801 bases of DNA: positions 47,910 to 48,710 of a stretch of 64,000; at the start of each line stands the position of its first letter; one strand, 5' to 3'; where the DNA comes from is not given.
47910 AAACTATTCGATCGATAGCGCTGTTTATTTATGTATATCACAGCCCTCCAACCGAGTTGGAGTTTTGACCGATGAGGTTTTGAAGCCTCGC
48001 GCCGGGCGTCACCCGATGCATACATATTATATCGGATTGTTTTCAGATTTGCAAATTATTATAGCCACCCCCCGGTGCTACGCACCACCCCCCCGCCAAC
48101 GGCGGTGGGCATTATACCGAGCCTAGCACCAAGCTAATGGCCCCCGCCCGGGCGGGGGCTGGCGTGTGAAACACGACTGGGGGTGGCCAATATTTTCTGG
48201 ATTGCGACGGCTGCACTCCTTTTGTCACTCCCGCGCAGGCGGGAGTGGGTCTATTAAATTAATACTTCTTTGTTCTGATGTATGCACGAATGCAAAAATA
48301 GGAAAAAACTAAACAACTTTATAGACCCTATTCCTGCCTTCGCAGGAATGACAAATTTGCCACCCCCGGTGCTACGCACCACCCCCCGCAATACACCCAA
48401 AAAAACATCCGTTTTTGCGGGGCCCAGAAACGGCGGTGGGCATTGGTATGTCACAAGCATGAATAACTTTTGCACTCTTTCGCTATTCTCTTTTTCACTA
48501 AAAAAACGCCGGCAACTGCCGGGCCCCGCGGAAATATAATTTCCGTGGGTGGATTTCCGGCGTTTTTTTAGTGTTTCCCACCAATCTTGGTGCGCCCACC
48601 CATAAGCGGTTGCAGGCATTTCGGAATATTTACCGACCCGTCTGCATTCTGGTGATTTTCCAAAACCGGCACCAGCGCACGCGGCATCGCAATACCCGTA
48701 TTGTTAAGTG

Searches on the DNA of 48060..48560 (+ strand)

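Call 95: search_dna_similar(query=window:48060-48560:+, collection=plasmids, mode=distant, max_rows=8)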
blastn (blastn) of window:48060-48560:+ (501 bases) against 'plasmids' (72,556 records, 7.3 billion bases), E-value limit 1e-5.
No match.
